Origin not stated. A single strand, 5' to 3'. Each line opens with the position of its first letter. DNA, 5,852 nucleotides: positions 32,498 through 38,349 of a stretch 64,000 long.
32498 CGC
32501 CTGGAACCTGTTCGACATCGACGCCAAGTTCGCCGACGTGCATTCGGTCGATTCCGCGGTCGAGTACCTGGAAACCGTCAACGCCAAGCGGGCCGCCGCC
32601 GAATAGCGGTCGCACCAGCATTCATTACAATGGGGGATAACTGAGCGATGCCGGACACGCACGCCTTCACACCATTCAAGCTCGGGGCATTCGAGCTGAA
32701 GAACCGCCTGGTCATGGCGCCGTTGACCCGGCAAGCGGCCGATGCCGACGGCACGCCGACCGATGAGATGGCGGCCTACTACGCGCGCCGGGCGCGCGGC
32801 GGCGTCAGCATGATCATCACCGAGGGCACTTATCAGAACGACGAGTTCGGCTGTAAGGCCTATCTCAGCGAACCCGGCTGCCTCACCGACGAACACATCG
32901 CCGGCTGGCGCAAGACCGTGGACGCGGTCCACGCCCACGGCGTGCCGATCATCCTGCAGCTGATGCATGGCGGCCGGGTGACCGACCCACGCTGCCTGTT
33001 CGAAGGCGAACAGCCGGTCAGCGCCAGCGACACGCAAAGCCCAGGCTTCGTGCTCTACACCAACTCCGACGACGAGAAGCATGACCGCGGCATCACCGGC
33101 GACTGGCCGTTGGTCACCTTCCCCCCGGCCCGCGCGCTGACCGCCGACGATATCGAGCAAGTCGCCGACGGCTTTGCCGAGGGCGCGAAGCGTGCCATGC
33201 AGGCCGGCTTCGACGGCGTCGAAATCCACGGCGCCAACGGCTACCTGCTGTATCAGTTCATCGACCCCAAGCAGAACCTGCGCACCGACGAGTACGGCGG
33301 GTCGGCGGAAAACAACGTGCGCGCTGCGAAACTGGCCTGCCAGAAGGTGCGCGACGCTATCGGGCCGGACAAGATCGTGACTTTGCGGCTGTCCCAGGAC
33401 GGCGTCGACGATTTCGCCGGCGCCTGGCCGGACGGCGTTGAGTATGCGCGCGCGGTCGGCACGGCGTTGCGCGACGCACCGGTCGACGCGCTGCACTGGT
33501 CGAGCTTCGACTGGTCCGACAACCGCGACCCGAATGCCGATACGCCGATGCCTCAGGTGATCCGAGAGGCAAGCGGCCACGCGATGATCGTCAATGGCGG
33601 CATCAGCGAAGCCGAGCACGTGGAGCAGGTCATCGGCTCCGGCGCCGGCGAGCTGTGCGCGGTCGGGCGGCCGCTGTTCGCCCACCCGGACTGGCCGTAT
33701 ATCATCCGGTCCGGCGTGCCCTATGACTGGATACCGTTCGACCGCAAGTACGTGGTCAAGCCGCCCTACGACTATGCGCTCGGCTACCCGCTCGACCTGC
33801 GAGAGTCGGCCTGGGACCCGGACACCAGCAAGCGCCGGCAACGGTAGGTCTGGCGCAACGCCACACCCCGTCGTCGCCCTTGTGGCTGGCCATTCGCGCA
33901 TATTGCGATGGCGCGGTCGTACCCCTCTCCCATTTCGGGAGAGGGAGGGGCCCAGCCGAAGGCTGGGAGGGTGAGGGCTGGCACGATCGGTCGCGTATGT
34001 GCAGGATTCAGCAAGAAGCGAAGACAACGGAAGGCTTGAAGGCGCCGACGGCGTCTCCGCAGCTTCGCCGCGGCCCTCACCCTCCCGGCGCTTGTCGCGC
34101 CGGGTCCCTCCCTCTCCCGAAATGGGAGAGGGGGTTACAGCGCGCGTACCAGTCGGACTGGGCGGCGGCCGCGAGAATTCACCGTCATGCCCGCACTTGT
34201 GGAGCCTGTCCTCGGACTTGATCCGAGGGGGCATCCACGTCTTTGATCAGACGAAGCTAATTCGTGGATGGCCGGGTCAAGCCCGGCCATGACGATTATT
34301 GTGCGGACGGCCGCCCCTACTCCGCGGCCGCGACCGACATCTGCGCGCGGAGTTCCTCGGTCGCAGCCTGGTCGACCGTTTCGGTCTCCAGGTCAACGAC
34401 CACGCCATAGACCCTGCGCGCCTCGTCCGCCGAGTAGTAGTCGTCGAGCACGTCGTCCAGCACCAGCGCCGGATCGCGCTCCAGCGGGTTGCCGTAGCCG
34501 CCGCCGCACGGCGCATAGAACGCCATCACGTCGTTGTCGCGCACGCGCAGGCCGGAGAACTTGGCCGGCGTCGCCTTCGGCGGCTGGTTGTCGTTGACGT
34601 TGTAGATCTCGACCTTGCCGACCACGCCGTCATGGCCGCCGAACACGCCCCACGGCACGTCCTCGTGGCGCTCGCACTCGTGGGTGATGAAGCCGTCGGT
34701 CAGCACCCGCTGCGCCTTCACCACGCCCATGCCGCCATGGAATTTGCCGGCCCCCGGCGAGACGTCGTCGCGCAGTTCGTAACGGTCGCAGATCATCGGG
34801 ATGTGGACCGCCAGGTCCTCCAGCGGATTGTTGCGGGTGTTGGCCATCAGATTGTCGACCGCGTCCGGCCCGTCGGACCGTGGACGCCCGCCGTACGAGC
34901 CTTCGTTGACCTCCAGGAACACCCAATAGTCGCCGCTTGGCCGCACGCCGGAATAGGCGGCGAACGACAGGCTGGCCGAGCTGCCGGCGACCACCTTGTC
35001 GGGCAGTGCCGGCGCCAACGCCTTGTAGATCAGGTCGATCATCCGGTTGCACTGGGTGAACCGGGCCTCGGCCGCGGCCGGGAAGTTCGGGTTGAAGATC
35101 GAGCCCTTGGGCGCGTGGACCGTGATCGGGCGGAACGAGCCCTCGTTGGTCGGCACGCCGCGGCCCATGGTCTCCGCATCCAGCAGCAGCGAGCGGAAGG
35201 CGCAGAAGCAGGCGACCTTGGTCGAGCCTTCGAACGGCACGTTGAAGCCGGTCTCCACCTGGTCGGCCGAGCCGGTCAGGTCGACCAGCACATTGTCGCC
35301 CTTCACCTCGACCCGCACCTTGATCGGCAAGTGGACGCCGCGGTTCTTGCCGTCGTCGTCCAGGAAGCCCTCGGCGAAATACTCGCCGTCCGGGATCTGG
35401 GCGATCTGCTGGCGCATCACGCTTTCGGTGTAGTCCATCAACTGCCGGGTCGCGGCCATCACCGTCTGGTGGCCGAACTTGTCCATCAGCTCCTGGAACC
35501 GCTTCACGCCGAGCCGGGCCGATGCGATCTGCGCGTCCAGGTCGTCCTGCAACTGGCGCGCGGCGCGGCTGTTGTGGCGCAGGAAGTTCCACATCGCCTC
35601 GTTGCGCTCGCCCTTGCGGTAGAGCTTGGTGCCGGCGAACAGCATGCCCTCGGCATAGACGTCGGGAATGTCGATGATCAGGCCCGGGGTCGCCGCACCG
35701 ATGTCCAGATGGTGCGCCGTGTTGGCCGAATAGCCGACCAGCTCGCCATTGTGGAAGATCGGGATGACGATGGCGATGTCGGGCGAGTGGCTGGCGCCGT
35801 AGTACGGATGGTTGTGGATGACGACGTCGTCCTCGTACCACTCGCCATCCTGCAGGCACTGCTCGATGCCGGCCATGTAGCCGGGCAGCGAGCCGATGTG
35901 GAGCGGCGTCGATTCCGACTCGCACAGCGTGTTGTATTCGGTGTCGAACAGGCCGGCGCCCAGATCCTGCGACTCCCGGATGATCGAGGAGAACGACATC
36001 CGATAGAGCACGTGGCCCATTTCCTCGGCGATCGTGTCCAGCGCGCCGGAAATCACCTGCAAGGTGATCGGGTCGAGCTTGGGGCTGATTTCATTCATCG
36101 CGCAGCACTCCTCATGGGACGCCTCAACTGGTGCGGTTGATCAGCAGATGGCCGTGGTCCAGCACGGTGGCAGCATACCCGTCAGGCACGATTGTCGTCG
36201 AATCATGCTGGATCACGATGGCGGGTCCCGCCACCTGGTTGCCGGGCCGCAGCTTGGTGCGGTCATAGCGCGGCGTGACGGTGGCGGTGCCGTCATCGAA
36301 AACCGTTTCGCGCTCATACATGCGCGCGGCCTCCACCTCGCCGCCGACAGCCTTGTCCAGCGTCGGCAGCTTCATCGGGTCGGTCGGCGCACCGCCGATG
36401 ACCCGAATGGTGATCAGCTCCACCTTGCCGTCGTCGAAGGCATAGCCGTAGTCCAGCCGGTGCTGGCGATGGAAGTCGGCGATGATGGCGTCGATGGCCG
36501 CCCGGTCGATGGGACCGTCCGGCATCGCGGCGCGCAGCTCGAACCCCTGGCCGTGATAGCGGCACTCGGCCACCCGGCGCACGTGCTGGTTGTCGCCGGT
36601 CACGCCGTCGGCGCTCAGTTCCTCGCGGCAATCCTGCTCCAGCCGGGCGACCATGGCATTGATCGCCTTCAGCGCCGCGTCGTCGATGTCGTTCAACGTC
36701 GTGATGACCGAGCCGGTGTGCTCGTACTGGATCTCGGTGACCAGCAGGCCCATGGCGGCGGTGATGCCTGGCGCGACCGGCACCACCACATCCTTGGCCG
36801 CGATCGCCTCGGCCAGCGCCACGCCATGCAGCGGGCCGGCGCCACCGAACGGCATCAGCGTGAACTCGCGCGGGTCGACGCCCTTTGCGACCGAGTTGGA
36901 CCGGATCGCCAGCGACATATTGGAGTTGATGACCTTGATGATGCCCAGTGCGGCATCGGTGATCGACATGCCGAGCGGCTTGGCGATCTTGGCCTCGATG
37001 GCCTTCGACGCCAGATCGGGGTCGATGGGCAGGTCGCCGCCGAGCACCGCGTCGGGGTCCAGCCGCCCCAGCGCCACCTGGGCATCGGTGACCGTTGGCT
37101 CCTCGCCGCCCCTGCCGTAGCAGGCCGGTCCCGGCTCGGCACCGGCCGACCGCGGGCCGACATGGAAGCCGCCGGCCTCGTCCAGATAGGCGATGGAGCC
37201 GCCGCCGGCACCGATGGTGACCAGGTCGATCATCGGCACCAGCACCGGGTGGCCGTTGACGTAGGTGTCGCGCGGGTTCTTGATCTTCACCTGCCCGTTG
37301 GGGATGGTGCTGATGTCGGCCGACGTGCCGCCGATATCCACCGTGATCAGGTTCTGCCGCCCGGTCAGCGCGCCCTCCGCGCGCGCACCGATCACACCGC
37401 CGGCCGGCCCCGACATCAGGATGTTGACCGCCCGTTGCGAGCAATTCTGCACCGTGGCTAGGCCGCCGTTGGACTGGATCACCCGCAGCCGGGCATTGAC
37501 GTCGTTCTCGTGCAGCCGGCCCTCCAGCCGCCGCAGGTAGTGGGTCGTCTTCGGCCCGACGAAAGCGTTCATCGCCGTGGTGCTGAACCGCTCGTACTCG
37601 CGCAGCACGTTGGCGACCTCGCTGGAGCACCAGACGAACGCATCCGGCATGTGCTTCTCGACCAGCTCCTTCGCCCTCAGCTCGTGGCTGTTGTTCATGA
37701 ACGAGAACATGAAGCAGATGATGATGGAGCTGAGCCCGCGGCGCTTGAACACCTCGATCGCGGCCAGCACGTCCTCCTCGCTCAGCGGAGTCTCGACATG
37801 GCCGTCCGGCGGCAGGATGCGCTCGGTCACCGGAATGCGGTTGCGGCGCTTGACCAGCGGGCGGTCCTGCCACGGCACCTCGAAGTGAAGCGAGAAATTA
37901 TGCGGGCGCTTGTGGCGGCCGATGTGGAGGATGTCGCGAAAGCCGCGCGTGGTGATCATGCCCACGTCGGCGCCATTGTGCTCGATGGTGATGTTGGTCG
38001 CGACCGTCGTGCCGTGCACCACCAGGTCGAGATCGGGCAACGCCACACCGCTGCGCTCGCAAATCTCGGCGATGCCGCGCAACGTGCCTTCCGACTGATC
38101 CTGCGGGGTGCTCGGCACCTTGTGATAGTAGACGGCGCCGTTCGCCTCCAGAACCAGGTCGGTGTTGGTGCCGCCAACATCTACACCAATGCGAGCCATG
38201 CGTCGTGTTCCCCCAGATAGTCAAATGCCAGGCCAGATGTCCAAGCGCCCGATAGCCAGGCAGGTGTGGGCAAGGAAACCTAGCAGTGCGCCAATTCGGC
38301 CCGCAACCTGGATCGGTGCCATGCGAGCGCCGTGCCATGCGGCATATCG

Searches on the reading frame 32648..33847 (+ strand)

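Call 46: search_protein_families(library=pfam, proteins=[window:32648-33847:+], max_evalue=0.00001)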
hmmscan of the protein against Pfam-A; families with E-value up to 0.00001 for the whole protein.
window:32648-33847:+ (399 aa): 1 family
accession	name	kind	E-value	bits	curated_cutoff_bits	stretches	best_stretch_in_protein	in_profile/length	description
PF00724.26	Oxidored_FMN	-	1.8e-67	228.5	27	1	7-358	3-340/342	NADH:flavin oxidoreductase / NADH oxidase family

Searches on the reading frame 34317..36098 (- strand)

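Call 46: search_protein_families(library=pfam, proteins=[window:34317-36098:-], max_evalue=0.00001)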
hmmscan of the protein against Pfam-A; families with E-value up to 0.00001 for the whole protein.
window:34317-36098:- (593 aa): 1 family
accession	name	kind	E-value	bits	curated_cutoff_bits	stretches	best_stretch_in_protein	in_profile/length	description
PF02538.19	Hydantoinase_B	-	4.9e-156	520.7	26.8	1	9-538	1-519/519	Hydantoinase B/oxoprolinase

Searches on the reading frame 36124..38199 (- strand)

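Call 46: search_protein_families(library=pfam, proteins=[window:36124-38199:-], max_evalue=0.00001)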
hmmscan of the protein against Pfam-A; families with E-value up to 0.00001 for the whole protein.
window:36124-38199:- (691 aa): 3 families
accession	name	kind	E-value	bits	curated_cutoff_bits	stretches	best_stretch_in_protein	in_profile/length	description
PF01968.24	Hydantoinase_A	-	1.3e-89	300.8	22.9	1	204-493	1-290/291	Hydantoinase/oxoprolinase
PF05378.19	Hydant_A_N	-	3.1e-47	161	25.2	1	3-183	1-175/176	Hydantoinase/oxoprolinase N-terminal region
PF19278.4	Hydant_A_C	-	6.1e-11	42.5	21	1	507-685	8-187/193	Hydantoinase/oxoprolinase C-terminal domain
